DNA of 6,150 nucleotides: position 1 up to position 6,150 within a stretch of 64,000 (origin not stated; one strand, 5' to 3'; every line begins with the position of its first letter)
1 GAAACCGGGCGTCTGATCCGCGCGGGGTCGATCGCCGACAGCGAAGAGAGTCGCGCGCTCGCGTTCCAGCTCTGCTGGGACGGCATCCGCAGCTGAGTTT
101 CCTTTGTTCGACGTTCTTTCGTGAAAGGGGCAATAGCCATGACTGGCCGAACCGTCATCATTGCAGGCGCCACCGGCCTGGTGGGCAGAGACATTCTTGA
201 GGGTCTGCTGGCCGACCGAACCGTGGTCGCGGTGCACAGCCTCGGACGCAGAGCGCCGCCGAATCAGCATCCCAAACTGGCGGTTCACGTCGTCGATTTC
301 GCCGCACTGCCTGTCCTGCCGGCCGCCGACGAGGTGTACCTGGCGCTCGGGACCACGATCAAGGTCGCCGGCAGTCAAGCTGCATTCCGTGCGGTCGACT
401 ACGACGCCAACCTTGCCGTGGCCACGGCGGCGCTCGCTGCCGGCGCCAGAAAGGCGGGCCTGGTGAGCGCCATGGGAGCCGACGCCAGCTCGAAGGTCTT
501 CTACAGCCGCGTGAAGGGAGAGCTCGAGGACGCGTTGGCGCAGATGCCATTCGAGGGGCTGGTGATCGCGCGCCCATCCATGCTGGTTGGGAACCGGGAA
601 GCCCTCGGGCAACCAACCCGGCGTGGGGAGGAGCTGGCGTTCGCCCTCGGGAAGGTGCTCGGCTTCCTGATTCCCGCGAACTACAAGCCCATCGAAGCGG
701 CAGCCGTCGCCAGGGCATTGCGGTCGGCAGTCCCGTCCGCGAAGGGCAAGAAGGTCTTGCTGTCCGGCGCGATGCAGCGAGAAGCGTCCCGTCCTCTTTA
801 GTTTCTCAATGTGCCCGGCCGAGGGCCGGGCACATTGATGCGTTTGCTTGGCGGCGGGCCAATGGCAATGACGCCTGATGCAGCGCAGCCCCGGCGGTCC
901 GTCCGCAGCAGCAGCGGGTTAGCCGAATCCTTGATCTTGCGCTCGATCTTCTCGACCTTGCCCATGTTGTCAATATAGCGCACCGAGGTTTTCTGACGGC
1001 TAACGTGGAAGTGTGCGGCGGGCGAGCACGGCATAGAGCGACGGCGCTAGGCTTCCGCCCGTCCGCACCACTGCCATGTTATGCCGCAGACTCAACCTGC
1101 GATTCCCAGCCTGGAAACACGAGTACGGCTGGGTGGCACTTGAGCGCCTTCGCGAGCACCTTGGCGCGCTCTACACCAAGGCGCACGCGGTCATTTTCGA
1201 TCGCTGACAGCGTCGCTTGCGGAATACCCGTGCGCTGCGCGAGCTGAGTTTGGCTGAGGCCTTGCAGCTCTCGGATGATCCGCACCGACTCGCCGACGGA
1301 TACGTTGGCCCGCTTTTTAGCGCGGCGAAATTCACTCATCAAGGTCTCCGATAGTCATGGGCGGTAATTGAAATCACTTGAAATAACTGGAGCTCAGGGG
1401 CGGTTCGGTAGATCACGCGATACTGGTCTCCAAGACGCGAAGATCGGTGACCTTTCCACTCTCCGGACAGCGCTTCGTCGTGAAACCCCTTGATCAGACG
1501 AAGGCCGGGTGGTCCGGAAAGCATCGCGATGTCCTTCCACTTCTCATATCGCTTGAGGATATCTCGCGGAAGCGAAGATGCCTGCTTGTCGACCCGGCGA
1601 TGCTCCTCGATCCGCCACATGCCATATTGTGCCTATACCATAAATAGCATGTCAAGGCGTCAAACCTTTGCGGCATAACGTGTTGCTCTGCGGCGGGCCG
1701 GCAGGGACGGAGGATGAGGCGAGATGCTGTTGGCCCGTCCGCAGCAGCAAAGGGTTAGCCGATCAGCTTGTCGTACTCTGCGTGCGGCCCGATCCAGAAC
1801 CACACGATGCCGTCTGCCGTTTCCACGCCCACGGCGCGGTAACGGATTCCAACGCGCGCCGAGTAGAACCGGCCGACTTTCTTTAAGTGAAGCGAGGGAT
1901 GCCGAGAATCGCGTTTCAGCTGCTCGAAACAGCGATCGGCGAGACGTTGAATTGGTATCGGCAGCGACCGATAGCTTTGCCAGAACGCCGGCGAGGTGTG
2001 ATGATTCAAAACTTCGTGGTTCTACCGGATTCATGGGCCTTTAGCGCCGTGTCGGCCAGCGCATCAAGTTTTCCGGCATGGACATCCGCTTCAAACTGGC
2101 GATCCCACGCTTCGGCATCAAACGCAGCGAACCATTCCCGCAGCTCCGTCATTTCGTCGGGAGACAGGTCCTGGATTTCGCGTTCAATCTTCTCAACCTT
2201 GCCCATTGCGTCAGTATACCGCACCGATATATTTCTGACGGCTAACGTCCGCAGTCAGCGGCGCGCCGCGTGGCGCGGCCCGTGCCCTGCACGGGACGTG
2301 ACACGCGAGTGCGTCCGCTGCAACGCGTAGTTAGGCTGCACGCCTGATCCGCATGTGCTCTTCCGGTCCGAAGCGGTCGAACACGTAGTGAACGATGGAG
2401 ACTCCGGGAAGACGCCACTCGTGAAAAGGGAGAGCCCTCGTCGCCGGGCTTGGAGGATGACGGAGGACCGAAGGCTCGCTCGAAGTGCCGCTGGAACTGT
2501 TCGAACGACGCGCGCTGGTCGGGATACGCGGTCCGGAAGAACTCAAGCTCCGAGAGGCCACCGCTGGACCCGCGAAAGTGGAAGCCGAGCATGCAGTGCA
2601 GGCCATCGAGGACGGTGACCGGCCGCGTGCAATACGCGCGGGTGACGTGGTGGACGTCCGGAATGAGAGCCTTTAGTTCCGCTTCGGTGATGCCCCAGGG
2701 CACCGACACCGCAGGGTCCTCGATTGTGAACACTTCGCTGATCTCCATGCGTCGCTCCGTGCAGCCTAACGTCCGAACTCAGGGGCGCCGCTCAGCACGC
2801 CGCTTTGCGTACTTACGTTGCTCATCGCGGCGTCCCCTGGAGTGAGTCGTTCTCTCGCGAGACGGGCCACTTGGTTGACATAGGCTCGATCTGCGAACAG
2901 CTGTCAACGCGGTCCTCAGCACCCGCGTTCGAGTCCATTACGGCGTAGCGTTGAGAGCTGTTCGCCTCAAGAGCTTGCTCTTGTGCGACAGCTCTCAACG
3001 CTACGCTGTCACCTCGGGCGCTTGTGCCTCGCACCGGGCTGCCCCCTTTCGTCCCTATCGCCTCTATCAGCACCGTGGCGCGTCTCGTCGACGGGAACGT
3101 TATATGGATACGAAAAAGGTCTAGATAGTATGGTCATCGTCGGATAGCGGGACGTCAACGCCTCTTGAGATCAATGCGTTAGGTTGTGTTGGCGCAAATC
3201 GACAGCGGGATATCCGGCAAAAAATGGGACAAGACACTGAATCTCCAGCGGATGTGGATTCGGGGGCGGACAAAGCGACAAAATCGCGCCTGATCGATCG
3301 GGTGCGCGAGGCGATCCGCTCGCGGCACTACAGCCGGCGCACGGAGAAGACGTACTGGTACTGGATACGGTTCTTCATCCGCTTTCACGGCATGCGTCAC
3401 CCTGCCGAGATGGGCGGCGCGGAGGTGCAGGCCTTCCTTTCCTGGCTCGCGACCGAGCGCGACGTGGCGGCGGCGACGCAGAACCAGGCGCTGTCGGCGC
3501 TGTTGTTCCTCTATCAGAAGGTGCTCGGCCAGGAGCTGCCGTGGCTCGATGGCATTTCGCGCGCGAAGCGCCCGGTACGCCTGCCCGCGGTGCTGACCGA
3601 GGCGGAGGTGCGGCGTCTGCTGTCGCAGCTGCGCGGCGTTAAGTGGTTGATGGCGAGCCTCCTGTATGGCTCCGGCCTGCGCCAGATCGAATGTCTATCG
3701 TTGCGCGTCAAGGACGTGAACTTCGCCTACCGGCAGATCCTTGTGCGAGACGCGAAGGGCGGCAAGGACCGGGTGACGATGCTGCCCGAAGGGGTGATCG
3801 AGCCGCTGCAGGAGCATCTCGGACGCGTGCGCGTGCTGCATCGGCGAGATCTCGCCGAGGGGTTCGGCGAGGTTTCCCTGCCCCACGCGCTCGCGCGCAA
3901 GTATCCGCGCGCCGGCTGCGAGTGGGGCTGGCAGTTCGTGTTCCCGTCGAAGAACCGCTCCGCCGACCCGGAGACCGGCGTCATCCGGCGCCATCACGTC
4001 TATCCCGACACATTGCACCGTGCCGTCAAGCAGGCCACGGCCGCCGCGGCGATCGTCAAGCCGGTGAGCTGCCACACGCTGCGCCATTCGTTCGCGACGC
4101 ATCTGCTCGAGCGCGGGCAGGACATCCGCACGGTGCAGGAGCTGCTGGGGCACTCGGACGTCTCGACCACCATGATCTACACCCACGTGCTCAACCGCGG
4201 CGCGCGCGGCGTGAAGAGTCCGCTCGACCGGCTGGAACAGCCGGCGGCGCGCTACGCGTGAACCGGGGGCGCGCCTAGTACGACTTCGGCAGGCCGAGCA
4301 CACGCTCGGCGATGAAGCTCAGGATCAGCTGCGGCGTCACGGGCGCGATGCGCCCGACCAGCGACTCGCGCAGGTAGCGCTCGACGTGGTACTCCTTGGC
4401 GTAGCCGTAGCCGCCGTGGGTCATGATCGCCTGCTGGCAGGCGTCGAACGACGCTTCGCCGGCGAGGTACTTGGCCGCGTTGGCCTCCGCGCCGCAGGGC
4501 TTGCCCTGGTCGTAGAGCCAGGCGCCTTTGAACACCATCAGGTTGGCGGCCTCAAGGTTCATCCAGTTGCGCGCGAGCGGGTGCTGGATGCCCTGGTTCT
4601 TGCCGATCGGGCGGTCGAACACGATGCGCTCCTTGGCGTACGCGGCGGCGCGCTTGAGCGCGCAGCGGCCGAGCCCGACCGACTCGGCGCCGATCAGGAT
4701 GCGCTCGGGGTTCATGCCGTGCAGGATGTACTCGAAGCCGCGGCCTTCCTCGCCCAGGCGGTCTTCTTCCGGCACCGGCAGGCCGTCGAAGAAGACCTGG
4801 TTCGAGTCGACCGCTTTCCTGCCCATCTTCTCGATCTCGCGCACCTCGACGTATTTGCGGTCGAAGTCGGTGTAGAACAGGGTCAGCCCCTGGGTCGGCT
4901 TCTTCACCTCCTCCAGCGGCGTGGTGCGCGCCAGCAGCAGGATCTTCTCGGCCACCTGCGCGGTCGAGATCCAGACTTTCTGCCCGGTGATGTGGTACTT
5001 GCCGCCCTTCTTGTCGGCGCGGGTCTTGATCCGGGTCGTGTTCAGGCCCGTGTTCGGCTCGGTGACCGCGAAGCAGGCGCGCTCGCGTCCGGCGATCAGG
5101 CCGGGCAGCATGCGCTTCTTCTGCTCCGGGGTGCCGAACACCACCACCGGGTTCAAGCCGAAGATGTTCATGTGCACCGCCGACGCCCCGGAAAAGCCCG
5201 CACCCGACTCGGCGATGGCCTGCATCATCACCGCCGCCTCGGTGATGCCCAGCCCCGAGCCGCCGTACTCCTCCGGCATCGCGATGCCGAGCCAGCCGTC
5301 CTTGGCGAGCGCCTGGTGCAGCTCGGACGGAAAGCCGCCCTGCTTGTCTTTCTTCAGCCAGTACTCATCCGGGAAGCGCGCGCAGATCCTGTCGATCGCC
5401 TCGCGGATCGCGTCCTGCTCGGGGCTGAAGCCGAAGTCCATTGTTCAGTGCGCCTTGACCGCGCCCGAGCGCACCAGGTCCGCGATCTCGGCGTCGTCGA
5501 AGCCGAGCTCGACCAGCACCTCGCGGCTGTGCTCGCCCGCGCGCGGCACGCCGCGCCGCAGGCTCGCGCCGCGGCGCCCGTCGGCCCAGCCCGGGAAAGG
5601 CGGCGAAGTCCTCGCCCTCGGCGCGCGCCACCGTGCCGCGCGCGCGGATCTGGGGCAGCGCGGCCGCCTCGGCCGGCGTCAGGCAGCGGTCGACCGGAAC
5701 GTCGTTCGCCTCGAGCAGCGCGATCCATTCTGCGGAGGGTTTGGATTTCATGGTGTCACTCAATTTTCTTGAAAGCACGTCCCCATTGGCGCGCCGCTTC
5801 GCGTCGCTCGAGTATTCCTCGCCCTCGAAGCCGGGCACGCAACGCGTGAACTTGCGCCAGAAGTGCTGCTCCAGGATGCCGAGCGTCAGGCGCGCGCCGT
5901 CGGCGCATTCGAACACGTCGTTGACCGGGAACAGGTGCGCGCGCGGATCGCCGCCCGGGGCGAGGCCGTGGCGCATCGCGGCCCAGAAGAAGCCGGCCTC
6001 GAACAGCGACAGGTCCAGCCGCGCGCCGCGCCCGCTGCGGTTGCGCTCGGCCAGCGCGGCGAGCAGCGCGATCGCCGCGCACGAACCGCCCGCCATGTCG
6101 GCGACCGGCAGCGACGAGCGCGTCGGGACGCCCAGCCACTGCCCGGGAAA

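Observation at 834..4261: Complete chromosomal integron: intI, candidate attI and a five-cassette array with one homogeneous attC family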

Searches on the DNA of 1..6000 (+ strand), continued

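Call 50: search_dna_similar(query=window:2764-3098:+, collection=plasmids, mode=distant, max_evalue=0.001, max_rows=10)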
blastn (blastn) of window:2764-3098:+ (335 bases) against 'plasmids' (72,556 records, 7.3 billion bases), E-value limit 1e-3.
No match.
